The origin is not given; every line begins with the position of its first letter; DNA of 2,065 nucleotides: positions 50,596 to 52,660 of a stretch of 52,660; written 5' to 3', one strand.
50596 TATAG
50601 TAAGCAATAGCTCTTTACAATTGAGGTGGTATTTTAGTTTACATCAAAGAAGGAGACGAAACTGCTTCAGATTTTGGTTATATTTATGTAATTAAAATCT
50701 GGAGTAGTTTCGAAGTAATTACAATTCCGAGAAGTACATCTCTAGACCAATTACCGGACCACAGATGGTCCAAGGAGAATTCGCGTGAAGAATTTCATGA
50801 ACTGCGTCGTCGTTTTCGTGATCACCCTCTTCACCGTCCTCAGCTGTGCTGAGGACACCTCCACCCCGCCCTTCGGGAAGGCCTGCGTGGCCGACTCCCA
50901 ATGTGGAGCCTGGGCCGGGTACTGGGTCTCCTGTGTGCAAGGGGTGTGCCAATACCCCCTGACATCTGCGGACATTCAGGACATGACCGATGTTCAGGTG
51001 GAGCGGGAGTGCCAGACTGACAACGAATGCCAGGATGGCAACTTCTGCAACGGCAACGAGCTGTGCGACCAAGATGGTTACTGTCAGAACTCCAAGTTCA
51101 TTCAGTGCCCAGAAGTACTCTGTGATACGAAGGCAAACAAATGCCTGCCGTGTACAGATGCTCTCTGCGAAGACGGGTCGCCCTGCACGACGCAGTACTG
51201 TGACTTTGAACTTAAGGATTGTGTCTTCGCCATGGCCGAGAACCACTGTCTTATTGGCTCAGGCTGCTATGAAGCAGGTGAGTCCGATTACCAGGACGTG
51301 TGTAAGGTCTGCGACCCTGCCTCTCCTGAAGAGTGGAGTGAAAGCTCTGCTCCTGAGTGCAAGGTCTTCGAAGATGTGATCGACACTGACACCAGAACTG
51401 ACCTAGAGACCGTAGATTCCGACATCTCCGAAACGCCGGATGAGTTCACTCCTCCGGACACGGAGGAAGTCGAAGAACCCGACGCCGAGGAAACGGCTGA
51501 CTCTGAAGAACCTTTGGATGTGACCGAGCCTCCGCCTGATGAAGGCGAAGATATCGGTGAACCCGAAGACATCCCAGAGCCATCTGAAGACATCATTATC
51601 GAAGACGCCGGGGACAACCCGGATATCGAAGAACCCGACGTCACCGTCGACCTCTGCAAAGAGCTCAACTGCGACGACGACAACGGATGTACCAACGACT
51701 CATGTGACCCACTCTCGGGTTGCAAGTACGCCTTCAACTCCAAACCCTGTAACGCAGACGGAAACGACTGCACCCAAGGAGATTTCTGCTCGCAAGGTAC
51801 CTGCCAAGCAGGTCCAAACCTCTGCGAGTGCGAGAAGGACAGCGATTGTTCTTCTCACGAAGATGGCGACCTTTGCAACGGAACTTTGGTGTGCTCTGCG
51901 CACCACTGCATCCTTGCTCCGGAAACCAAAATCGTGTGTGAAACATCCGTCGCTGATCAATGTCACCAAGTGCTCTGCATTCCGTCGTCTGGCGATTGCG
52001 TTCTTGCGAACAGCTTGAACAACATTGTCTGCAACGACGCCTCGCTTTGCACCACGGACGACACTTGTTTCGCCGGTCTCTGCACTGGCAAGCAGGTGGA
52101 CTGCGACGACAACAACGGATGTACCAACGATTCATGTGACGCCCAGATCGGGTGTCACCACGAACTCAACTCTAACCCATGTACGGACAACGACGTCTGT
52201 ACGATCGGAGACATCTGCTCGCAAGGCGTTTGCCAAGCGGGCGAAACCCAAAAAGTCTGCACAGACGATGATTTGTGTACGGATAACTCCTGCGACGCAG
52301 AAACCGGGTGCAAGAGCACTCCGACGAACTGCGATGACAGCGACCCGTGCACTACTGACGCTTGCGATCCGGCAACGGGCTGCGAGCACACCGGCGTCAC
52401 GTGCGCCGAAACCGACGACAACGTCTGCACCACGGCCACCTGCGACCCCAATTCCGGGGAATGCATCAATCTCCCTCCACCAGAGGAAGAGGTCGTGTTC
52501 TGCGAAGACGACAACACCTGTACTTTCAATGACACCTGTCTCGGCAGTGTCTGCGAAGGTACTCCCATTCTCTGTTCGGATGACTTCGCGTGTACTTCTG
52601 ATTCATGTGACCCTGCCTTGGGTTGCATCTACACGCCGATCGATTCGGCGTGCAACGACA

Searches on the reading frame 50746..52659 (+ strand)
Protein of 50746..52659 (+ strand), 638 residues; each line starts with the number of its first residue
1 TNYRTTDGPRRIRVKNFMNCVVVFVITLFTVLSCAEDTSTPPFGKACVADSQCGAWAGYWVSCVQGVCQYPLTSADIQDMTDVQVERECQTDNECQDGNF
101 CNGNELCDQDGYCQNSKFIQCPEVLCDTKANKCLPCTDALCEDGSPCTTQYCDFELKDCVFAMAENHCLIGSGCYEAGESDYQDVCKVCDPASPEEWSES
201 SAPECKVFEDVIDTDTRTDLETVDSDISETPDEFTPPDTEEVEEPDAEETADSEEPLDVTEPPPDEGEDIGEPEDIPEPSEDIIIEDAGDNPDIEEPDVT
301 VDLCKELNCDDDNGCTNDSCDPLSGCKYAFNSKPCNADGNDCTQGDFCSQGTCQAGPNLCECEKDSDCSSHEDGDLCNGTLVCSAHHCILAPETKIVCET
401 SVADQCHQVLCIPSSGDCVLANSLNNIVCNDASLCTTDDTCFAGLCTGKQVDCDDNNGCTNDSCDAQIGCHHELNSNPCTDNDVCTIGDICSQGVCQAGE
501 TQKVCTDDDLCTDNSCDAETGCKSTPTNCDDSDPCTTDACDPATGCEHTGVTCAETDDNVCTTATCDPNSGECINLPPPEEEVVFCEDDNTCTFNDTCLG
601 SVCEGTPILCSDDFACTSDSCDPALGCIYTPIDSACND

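Call 59: search_protein_families(library=pfam, proteins=[window:50746-52659:+], max_evalue=5)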
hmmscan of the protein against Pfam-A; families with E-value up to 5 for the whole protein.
window:50746-52659:+ (638 aa): 2 families
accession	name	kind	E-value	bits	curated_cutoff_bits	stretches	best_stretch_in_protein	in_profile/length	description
PF00526.23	Dicty_CTDC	-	4.4e-17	62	27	6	528-549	1-22/24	Dictyostelium (slime mold) repeat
PF23720.1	DUF7161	-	3.1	8.3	27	0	268-301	23-53/72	Family of unknown function (DUF7161)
